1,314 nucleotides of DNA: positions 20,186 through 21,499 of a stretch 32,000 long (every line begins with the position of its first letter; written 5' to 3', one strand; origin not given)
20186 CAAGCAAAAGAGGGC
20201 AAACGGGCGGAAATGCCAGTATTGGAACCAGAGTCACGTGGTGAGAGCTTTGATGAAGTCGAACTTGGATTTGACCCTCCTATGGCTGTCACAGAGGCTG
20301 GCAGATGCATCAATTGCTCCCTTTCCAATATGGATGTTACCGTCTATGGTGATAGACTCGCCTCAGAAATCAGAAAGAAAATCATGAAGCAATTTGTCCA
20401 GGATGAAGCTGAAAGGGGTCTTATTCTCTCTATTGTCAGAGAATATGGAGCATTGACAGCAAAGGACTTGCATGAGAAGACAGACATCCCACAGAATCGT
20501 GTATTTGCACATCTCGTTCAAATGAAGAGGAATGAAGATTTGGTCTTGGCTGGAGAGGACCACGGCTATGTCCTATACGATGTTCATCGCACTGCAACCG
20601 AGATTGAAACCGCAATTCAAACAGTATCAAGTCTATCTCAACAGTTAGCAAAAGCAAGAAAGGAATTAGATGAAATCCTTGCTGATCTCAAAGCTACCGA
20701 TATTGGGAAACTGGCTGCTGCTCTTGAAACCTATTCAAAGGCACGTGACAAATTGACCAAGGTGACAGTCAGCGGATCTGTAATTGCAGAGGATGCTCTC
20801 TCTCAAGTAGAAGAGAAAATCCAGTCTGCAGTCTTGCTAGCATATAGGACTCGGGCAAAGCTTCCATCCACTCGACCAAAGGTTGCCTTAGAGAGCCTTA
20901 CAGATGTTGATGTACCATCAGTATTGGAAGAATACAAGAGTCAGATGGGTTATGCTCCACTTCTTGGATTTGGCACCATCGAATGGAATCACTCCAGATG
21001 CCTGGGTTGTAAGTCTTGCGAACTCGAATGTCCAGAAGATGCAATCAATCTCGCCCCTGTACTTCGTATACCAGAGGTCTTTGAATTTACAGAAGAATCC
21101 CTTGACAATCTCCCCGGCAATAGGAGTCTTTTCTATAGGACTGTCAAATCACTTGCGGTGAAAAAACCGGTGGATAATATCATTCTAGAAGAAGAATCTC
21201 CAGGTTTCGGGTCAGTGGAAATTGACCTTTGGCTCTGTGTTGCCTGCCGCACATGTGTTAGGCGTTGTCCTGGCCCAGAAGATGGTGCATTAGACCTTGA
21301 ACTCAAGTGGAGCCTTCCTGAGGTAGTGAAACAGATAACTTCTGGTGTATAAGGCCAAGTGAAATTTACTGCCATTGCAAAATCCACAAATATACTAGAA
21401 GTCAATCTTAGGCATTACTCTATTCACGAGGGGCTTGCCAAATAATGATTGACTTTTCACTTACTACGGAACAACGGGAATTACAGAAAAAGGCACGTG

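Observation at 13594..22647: Hydrogenase-less, Etf-less Hdr-type operon (hdrC-hdrB-hdrA-hdrA/mvhD-gltD-like) followed by an acyl-CoA dehydrogenase: candidate new electron-bifurcating module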

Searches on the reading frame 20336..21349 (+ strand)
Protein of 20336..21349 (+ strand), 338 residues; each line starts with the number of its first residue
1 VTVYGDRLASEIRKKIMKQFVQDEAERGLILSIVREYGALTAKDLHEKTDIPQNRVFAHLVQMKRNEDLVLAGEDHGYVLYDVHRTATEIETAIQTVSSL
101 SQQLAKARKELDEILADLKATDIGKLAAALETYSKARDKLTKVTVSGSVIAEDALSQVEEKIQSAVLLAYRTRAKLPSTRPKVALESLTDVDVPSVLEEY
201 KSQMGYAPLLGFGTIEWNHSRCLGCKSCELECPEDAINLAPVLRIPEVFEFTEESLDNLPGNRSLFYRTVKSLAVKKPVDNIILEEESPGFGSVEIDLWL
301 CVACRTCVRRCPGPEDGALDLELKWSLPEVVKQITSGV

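Call 38: find_related_loci(query=A3, collection=genome_contigs, flank=10000)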
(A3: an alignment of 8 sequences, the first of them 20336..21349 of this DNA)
Query A3 (338 aa) in genome_contigs; peptide patterns used: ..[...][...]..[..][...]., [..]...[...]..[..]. (x = any residue, [..] = any of these).
213 stretches matched a pattern; 77 encode a relative of the query (tblastn E <= 1e-3); 74 distinct loci.
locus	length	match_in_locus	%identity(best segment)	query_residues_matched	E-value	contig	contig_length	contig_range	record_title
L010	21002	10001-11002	82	1-334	0e+0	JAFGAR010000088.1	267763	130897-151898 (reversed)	MAG: Candidatus Thorarchaeota archaeon isolate Zod_maxbin.0292 k87_2924225, whole genome shotgun sequence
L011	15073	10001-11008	75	1-336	4e-174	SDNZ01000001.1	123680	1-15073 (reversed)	MAG: Candidatus Thorarchaeota archaeon isolate AMARA_8 AMARA-sed17-121, whole genome shotgun sequence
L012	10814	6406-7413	73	1-336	6e-170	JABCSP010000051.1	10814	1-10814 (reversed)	MAG: Candidatus Thorarchaeota archaeon isolate HM4_26_B25 NODE_2640_length_10814_cov_0.436137, whole genome shotgun sequ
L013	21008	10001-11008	74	1-336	3e-170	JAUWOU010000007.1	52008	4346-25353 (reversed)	MAG: Candidatus Thorarchaeota archaeon isolate CSMAG_2458 CSMAG_2458_k141_1180955_length_52008_cov_16.9932, whole genome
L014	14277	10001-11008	73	1-336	3e-170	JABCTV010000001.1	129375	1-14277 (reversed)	MAG: Candidatus Thorarchaeota archaeon isolate HM6_B34 NODE_16_length_129375_cov_0.762751, whole genome shotgun sequence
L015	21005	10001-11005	67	2-336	2e-156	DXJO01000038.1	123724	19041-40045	MAG TPA_asm: Candidatus Thorarchaeota archaeon isolate MAG_9 k127_199447, whole genome shotgun sequence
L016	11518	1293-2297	67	2-336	4e-156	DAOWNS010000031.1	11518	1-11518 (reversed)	MAG TPA_asm: Candidatus Thorarchaeota archaeon isolate CSMAG_3034 CSMAG_3034_k141_5215727_length_11518_cov_200.0000, who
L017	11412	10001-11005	66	2-336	2e-155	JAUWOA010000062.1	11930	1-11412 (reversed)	MAG: Candidatus Thorarchaeota archaeon isolate CSMAG_2438 CSMAG_2438_k141_1018890_length_11930_cov_107.7277, whole genom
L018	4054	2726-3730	66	2-336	1e-159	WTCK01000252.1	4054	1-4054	MAG: Candidatus Thorarchaeota archaeon isolate GLR93 c_000000197446, whole genome shotgun sequence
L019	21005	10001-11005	65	2-336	1e-153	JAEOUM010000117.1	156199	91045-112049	MAG: Candidatus Thorarchaeota archaeon isolate FT5_021 k127_33232939, whole genome shotgun sequence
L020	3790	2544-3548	63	2-336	9e-158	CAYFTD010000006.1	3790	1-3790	MAG TPA_asm: uncultured archaeon isolate ERP108616_co1_168 genome assembly, contig: k119_2096608, whole genome shotgun s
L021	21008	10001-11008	64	1-336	1e-152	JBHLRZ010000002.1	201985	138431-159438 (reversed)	MAG: Candidatus Thorarchaeota archaeon isolate TM2M.152 TM2M.152@53, whole genome shotgun sequence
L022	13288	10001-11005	66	2-336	2e-152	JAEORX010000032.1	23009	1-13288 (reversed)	MAG: Candidatus Thorarchaeota archaeon isolate Yap200.bin7.15 contig_5352, whole genome shotgun sequence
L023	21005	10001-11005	63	2-336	2e-152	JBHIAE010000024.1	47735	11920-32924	MAG: Candidatus Thorarchaeota archaeon isolate K_3_bin.28 NODE_116_length_47735_cov_26.071057, whole genome shotgun sequ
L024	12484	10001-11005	63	1-335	6e-152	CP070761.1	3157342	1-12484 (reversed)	MAG: Candidatus Thorarchaeota archaeon isolate bin27 chromosome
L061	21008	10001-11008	62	1-336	2e-145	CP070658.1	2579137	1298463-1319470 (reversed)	MAG: Candidatus Thorarchaeota archaeon isolate bin8 chromosome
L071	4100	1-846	70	55-336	5e-139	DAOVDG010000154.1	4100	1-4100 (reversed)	MAG TPA_asm: Candidatus Thorarchaeota archaeon isolate CSMAG_1051 CSMAG_1051_k141_282514_length_4100_cov_39.6438, whole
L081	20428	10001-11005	55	2-336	2e-129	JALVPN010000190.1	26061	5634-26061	MAG: Promethearchaeota archaeon isolate A3_metabat1_scaf2bin.173 A3_NODE_672_length_26061_cov_2.385826, whole genome sho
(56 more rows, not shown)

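Call 44: search_protein_families(library=pfam, proteins=[L081:11323-12801:+, L071:1077-2969:+, L061:7328-8227:-, L061:5278-6276:+, L061:3709-5187:+], max_evalue=0.01)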
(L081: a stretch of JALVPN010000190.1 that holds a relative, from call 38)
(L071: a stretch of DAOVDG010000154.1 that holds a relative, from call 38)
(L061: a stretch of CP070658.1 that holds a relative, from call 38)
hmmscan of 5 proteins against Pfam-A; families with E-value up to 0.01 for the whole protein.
L081:11323-12801:+ (492 aa): 4 families
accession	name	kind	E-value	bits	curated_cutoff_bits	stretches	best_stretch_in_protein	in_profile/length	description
PF13596.12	PAS_10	-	2.3e-26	92.9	22.1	1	375-479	2-106/106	PAS domain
PF04282.18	DUF438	-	6.8e-20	71.2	25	1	100-164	2-66/67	Family of unknown function (DUF438)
PF01814.28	Hemerythrin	-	4.7e-17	63.1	25.3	1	174-309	1-127/127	Hemerythrin HHE cation binding domain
PF08448.16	PAS_4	-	0.00073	20.2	23.1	1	378-480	1-107/110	PAS fold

L071:1077-2969:+ (630 aa): 1 family
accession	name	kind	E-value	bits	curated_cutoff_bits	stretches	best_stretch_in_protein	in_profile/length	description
PF00496.27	SBP_bac_5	-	7e-57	193.6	32.4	2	49-276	145-364/368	Bacterial extracellular solute-binding proteins, family 5 Middle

L061:7328-8227:- (299 aa): 1 family
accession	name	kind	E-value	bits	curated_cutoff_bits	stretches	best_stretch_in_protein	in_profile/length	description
PF13607.11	Succ_CoA_lig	-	2e-17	63.7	27.4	1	66-129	75-138/138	Succinyl-CoA ligase like flavodoxin domain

L061:5278-6276:+ (332 aa): 1 family
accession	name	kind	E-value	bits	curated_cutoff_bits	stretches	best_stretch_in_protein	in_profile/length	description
PF00361.26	Proton_antipo_M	-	2.1e-28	99.8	21.5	1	129-268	155-293/294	NADH:quinone oxidoreductase/Mrp antiporter, TM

L061:3709-5187:+ (492 aa): 1 family
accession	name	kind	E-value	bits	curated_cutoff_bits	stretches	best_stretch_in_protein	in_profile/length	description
PF01757.29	Acyl_transf_3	-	1e-19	71.2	31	1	39-376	3-321/326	Acyltransferase domain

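Call 80: search_protein_representatives(protein=window:20336-21349:+)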
Query: 338 residues. Proteins with E-value up to 0.001 (for the whole library): 47; up to 1e-10: 25; up to 1e-30: 13. The best 47 are listed.
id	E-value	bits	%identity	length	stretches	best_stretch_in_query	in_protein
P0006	1.8e-163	559.8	74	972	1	1-336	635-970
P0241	4.4e-146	502.7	56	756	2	2-336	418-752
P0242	1.7e-84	300.4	64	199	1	140-335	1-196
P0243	6.2e-58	213.2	71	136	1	204-336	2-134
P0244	6.2e-49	183.6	30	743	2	19-334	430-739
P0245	5.7e-48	180.4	33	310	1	25-334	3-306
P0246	5.9e-44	167.2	25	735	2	14-335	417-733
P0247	3.0e-34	135.3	30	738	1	12-334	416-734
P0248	1.5e-33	133.1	27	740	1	16-334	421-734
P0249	1.6e-33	132.9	27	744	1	16-333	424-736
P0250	1.8e-33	132.8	27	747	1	15-335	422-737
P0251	2.2e-33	132.5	31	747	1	19-333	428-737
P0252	4.9e-31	124.8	25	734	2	23-335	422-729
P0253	4.6e-30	121.6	39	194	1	163-334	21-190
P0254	6.1e-30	121.2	31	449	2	164-337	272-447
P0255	7.2e-30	121.0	27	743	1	22-334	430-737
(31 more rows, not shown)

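Call 81: list_cluster_members(proteins=[P0244, P0246, P0247, P0248, P0249, P0250, P0251, P0252, P0255, P0245])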
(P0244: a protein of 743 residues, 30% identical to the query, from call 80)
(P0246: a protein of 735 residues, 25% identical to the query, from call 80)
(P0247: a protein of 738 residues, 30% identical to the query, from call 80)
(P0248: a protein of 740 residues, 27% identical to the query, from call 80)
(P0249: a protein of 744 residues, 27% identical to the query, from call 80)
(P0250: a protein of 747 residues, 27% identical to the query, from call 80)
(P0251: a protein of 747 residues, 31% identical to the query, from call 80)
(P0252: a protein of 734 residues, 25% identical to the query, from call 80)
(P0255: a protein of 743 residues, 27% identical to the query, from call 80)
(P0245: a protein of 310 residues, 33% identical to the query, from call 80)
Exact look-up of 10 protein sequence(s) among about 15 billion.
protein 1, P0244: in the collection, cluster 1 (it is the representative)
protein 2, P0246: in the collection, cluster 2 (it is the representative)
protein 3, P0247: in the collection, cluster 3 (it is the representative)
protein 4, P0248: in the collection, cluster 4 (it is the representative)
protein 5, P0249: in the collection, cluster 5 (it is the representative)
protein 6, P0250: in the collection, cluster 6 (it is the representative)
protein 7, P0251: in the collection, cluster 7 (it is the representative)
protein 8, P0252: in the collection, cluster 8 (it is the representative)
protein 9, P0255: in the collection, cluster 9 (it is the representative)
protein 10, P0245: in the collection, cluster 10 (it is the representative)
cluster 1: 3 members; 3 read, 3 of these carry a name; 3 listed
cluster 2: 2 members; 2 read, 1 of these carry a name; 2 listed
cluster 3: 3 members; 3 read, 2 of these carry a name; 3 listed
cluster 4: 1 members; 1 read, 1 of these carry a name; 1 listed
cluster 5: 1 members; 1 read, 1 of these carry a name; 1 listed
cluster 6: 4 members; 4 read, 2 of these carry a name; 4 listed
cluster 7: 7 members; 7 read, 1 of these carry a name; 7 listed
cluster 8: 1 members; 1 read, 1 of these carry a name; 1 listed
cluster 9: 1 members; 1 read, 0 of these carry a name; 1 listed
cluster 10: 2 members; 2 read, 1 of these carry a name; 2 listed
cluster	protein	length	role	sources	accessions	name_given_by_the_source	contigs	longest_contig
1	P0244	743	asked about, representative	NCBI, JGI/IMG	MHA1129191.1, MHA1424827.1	MAG: 4Fe-4S binding protein [Candidatus Helarchaeota archaeon]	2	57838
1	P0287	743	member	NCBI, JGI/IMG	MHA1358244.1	MAG: 4Fe-4S binding protein [Candidatus Helarchaeota archaeon]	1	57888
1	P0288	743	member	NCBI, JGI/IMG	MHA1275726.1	MAG: 4Fe-4S binding protein [Candidatus Helarchaeota archaeon]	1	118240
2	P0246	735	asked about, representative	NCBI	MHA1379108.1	MAG: 4Fe-4S binding protein [Candidatus Helarchaeota archaeon]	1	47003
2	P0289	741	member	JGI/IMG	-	-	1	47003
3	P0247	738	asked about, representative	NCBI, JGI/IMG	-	-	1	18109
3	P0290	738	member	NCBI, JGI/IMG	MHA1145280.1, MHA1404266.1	MAG: 4Fe-4S binding protein [Candidatus Helarchaeota archaeon]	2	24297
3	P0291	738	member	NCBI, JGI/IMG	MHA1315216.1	MAG: 4Fe-4S binding protein [Candidatus Helarchaeota archaeon]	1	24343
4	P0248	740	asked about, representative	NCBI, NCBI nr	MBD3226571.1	MAG: hypothetical protein GF329_00145 [Candidatus Lokiarchaeota archaeon] | hypothetical protein [Candidatus Lokiarchaeota archaeon]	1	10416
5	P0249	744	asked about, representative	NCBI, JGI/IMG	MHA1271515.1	MAG: 4Fe-4S binding protein [Candidatus Helarchaeota archaeon]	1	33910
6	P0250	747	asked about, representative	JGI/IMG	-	-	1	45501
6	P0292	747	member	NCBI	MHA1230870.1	MAG: ATP-binding protein [Candidatus Helarchaeota archaeon]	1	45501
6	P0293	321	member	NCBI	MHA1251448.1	MAG: ATP-binding protein, partial [Candidatus Helarchaeota archaeon]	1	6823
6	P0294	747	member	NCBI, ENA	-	-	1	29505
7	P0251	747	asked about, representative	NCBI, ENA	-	-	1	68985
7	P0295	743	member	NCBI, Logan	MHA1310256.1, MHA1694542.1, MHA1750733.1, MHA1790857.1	MAG: 4Fe-4S binding protein [Candidatus Helarchaeota archaeon]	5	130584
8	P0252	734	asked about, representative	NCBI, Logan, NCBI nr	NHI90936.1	MAG: hypothetical protein EAX96_00450 [Candidatus Lokiarchaeota archaeon] | hypothetical protein [Candidatus Lokiarchaeota archaeon]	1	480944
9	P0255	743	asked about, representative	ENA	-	-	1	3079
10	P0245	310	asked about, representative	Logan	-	-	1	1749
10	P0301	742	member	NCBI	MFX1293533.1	MAG: hypothetical protein ACFFD2_01555 [Promethearchaeota archaeon]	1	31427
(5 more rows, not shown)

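Call 83: find_homologous_proteins(query=A5, max_evalue=1e-10)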
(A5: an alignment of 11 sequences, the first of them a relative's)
Query A5 (11 sequences) (734 aa, profile of the alignment): 5 proteins with E <= 1e-10 among 8000 candidates.
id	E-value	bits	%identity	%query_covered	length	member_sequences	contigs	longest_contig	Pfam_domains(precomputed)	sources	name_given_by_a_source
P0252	2.4e-233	795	100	100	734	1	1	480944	PF14697.12,PF12797.13,PF12837.13,PF00037.33,PF13484.12,PF12838.13,PF13237.12,PF13187.12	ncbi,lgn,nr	ncbi:MAG: hypothetical protein EAX96_00450 [Candidatus Lokiarchaeota archaeon]|nr:hypothetical prote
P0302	9.1e-194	664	63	100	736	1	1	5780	PF14697.12,PF12797.13,PF12837.13,PF00037.33,PF13484.12,PF12838.13,PF13237.12,PF13187.12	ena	-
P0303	1.4e-176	607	53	95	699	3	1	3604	PF14697.12,PF12797.13,PF12837.13,PF00037.33,PF13484.12,PF12838.13,PF13237.12,PF13187.12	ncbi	ncbi:MAG: 4Fe-4S binding protein, partial [Candidatus Helarchaeota archaeon]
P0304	8.1e-170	585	52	100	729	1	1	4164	PF12797.13,PF12837.13,PF00037.33,PF13484.12,PF12838.13,PF13237.12,PF13183.12,PF13187.12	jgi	-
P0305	8.0e-118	413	62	81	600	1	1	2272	-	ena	-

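Call 84: find_encoding_contigs(protein=P0252, flank=10000, max_places=1)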
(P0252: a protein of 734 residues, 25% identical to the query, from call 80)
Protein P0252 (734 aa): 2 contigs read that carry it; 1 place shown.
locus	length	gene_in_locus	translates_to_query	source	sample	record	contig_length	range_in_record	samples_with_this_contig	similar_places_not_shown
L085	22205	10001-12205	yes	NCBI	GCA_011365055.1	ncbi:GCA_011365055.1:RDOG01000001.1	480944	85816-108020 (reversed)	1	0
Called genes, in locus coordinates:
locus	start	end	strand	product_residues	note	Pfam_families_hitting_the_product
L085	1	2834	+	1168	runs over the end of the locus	PF00070:Pyr_redox (weak), PF00890:FAD_binding_2 (faint), PF12831:FAD_oxidored, PF13187:Fer4_9 (weak), PF07992:Pyr_redox_2, PF13450:NAD_binding_8, PF14697:Fer4_21, PF02662:FlpD, +12 more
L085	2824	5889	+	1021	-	PF00890:FAD_binding_2 (weak), PF01266:DAO (weak), PF07992:Pyr_redox_2 (weak), PF12831:FAD_oxidored (weak), PF07992:Pyr_redox_2, PF12838:Fer4_7, PF13187:Fer4_9, PF14697:Fer4_21, +18 more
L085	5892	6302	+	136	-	PF02662:FlpD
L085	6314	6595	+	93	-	-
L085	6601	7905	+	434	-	PF00070:Pyr_redox (faint), PF01266:DAO (weak), PF07992:Pyr_redox_2 (faint), PF12831:FAD_oxidored (faint), PF13450:NAD_binding_8 (weak), PF12837:Fer4_6 (faint), PF13237:Fer4_10 (faint), PF00037:Fer4 (faint)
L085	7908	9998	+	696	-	PF13738:Pyr_redox_3 (weak), PF07992:Pyr_redox_2, PF03486:HI0933_like (weak), PF00037:Fer4 (weak), PF12797:Fer4_2 (weak), PF12837:Fer4_6 (weak), PF12838:Fer4_7, PF02662:FlpD, +6 more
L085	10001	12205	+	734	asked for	PF12838:Fer4_7 (faint), PF13187:Fer4_9 (faint), PF00037:Fer4 (weak), PF12797:Fer4_2 (faint), PF12837:Fer4_6 (weak), PF13237:Fer4_10 (faint), PF13484:Fer4_16 (faint), PF14697:Fer4_21 (faint)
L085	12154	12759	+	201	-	PF13183:Fer4_8, PF13187:Fer4_9, PF13534:Fer4_17 (weak)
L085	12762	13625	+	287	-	PF02754:CCG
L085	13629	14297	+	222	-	PF03848:TehB, PF13489:Methyltransf_23, PF02353:CMAS, PF13847:Methyltransf_31, PF08241:Methyltransf_11, PF08242:Methyltransf_12, PF13649:Methyltransf_25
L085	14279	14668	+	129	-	-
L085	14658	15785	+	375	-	PF01208:URO-D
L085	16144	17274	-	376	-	PF13484:Fer4_16 (faint), PF00037:Fer4 (weak), PF12837:Fer4_6 (weak), PF13237:Fer4_10 (weak), PF14697:Fer4_21, PF12838:Fer4_7, PF13187:Fer4_9 (weak), PF00037:Fer4 (weak), +2 more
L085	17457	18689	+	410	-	PF00037:Fer4 (faint), PF12837:Fer4_6 (faint), PF13237:Fer4_10 (weak)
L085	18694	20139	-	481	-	PF01555:N6_N4_Mtase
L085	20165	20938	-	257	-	PF13230:GATase_4, PF13522:GATase_6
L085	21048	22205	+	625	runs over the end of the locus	PF08448:PAS_4, PF13426:PAS_9, PF08448:PAS_4, PF00989:PAS, PF13188:PAS_8 (weak), PF13426:PAS_9, PF08447:PAS_3, PF02518:HATPase_c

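Call 85: find_encoding_contigs(protein=P0288, flank=10000, max_places=1)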
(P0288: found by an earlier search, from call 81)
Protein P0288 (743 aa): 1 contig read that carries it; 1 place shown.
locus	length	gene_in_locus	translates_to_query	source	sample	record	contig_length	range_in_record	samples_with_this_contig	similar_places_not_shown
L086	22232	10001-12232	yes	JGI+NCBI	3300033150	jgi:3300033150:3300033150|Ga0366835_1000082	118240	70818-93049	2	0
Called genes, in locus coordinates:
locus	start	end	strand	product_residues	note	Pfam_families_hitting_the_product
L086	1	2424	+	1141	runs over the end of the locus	PF12831:FAD_oxidored, PF13450:NAD_binding_8 (weak), PF13187:Fer4_9 (weak), PF07992:Pyr_redox_2, PF12831:FAD_oxidored, PF14697:Fer4_21, PF00037:Fer4, PF02662:FlpD, +19 more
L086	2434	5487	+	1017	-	PF07992:Pyr_redox_2 (weak), PF13187:Fer4_9, PF01266:DAO, PF07992:Pyr_redox_2, PF12831:FAD_oxidored, PF00037:Fer4, PF12838:Fer4_7, PF14697:Fer4_21, +24 more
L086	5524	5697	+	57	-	PF02662:FlpD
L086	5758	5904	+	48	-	PF02662:FlpD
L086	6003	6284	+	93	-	-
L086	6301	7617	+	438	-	PF00890:FAD_binding_2 (weak), PF01266:DAO (faint), PF07992:Pyr_redox_2 (faint), PF13237:Fer4_10 (faint), PF12838:Fer4_7 (weak)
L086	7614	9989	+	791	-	PF07992:Pyr_redox_2 (weak), PF13450:NAD_binding_8 (weak), PF12838:Fer4_7, PF13187:Fer4_9 (weak), PF13237:Fer4_10, PF14697:Fer4_21 (weak), PF00037:Fer4 (weak), PF02662:FlpD, +7 more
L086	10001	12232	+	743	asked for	PF13187:Fer4_9 (faint), PF13183:Fer4_8 (faint), PF12837:Fer4_6 (faint), PF12838:Fer4_7 (faint), PF13484:Fer4_16 (faint), PF00037:Fer4 (weak)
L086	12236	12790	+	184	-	PF13183:Fer4_8, PF13237:Fer4_10 (weak), PF13187:Fer4_9, PF13534:Fer4_17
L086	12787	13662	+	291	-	PF02754:CCG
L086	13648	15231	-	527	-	-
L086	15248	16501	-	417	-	PF04015:DUF362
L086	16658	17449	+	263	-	-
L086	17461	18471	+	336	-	PF01040:UbiA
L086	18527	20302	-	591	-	PF27230:MJ1566_N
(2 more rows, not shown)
